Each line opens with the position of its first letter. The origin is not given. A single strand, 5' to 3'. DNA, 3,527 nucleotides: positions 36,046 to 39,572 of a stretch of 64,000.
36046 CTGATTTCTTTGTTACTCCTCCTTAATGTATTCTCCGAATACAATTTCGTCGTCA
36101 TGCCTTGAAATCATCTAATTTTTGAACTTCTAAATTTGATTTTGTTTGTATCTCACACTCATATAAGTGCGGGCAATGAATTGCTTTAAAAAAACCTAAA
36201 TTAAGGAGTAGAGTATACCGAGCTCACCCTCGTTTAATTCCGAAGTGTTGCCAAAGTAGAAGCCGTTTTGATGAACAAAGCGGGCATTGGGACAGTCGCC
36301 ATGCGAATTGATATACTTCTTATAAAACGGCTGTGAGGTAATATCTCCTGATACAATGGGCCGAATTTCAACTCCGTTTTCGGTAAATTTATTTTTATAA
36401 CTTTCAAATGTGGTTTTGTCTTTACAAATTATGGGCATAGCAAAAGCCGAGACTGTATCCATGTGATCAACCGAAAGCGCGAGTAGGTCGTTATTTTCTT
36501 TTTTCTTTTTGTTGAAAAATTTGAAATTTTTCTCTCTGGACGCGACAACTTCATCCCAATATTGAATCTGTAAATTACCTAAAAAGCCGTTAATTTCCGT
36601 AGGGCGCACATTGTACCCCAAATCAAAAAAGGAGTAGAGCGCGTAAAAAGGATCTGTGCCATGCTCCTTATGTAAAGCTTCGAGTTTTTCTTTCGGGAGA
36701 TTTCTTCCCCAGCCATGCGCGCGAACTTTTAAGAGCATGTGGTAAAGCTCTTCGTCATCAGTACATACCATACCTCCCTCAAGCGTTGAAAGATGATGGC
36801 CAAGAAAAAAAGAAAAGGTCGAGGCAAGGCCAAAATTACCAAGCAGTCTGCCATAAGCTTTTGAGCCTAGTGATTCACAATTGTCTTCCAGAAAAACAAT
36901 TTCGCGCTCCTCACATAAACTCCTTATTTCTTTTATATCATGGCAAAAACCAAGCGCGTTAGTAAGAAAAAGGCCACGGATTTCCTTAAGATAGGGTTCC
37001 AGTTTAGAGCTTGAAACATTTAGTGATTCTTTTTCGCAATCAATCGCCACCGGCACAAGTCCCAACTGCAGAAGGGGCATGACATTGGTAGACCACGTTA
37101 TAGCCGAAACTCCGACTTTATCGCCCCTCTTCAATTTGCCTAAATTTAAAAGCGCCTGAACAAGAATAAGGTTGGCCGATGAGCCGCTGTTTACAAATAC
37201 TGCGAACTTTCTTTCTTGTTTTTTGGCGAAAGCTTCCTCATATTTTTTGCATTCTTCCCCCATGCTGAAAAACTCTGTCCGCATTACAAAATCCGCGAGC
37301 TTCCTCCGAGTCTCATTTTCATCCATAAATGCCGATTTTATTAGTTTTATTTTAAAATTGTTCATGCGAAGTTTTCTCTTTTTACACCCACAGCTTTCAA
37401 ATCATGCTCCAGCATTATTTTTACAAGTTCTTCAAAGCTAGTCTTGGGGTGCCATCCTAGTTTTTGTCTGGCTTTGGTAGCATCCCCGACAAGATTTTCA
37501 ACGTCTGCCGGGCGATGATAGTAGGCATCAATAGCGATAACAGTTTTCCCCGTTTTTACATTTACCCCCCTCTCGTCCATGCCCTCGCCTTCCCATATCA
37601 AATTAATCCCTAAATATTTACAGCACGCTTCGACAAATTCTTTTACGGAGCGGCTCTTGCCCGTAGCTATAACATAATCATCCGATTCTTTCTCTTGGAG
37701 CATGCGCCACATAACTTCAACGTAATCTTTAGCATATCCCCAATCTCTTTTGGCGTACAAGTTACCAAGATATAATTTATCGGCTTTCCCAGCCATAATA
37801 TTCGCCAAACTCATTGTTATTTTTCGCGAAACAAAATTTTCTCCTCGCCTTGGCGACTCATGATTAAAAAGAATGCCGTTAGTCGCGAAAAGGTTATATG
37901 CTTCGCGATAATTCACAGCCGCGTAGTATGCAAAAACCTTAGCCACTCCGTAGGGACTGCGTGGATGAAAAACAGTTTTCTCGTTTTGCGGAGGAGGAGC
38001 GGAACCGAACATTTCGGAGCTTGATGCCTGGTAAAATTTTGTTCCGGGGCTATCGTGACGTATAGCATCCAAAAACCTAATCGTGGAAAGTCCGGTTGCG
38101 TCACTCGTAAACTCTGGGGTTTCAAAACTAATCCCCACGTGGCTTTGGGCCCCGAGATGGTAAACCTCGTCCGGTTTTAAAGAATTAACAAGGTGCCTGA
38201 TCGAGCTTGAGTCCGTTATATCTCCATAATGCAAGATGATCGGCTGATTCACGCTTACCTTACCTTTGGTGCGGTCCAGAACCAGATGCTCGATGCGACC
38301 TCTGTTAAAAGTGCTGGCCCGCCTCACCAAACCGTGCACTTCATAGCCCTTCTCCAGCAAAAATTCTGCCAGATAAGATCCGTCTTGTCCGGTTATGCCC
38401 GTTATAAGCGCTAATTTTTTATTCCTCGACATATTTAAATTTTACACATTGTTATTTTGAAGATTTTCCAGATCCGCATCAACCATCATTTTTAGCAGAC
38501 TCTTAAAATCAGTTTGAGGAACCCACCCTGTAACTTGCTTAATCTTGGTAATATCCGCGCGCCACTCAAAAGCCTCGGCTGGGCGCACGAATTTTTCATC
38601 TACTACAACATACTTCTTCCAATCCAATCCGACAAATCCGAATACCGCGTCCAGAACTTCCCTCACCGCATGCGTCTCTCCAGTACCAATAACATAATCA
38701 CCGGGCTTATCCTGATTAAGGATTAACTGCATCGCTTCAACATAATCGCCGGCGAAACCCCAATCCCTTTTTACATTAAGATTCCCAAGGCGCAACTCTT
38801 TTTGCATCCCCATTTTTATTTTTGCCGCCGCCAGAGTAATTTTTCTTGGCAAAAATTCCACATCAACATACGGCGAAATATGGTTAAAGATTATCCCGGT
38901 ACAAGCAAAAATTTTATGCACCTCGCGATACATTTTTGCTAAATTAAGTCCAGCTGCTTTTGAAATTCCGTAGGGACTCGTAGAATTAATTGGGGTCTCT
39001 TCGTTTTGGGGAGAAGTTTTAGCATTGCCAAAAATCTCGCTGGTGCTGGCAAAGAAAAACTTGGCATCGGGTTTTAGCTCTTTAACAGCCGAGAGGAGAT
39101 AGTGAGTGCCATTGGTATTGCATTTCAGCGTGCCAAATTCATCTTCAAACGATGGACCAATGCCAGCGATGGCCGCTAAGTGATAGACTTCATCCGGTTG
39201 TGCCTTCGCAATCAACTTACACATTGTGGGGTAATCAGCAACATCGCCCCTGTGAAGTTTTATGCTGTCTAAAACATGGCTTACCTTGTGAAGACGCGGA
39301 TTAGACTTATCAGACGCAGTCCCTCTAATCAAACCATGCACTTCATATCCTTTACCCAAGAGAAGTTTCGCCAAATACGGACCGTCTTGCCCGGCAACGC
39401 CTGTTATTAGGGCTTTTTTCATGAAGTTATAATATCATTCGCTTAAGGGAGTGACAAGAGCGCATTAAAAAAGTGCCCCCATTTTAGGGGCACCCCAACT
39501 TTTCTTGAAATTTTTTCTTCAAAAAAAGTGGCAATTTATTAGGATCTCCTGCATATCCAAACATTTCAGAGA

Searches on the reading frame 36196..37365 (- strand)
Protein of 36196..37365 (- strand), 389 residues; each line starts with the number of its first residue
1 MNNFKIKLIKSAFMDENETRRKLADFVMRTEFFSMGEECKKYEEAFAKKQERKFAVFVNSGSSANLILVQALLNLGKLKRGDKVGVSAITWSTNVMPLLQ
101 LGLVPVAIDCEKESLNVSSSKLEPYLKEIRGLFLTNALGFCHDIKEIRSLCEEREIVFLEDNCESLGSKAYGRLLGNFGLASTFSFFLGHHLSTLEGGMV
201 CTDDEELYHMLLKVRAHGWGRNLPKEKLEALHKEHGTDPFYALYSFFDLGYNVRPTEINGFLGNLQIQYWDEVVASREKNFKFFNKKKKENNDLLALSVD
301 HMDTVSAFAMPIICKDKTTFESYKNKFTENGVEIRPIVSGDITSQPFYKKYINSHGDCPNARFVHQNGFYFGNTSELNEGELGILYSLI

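Call 52: search_protein_families(library=pfam, proteins=[window:36196-37365:-], max_evalue=0.01)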
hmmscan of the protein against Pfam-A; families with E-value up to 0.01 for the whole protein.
window:36196-37365:- (389 aa): 2 families
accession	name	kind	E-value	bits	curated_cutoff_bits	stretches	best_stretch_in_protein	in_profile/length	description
PF01041.23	DegT_DnrJ_EryC1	-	3e-57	194.9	19.8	1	17-379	4-349/360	DegT/DnrJ/EryC1/StrS aminotransferase family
PF00266.25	Aminotran_5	-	0.00056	19.4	21.5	1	31-168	40-182/371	Aminotransferase class-V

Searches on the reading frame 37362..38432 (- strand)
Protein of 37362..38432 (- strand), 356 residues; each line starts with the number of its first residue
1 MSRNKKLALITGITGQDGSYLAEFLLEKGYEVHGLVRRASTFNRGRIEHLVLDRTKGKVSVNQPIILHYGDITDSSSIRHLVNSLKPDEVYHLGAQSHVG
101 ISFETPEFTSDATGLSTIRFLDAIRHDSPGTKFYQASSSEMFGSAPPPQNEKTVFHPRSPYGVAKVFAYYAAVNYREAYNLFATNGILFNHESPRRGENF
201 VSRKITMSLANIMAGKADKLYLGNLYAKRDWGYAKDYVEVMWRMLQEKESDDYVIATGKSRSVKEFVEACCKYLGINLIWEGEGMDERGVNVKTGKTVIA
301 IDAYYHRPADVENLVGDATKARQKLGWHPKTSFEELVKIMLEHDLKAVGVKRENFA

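Call 52: search_protein_families(library=pfam, proteins=[window:37362-38432:-], max_evalue=0.01)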
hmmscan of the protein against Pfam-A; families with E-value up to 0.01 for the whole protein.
window:37362-38432:- (356 aa): 5 families
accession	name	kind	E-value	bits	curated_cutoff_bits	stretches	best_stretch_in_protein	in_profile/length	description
PF16363.11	GDP_Man_Dehyd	-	6.6e-137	456.9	27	1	9-340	1-332/332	GDP-mannose 4,6 dehydratase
PF01370.27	Epimerase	-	3.7e-68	229.9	20.9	1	8-256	1-240/240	NAD dependent epimerase/dehydratase family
PF04321.23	RmlD_sub_bind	-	6e-06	26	27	1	9-202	4-161/287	RmlD substrate binding domain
PF02719.21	Polysacc_synt_2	-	0.00021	21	20.2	1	9-101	2-92/293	Polysaccharide biosynthesis protein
PF05368.20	NmrA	-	0.0029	17.7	27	1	5-82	2-67/298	NmrA-like family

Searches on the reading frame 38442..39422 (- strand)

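Call 52: search_protein_families(library=pfam, proteins=[window:38442-39422:-], max_evalue=0.01)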
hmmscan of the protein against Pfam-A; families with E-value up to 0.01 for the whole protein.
window:38442-39422:- (326 aa): 7 families
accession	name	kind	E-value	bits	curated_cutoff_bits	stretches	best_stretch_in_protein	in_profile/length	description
PF16363.11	GDP_Man_Dehyd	-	9.9e-103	344.5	27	1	5-313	1-332/332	GDP-mannose 4,6 dehydratase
PF01370.27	Epimerase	-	1.3e-57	195.4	20.9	1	4-246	1-240/240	NAD dependent epimerase/dehydratase family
PF04321.23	RmlD_sub_bind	-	1.9e-08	34.2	27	1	3-171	2-145/287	RmlD substrate binding domain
PF01073.25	3Beta_HSD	-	6.1e-06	25.9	22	1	6-152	2-147/280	3-beta hydroxysteroid dehydrogenase/isomerase family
PF07993.18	NAD_binding_4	-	0.00067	19.3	20.1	1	6-140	1-150/258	Male sterility protein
PF08659.16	KR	-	0.0031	17.9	22.6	1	5-136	4-146/180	KR domain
PF02719.21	Polysacc_synt_2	-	0.0055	16.4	20.2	1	53-117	51-119/293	Polysaccharide biosynthesis protein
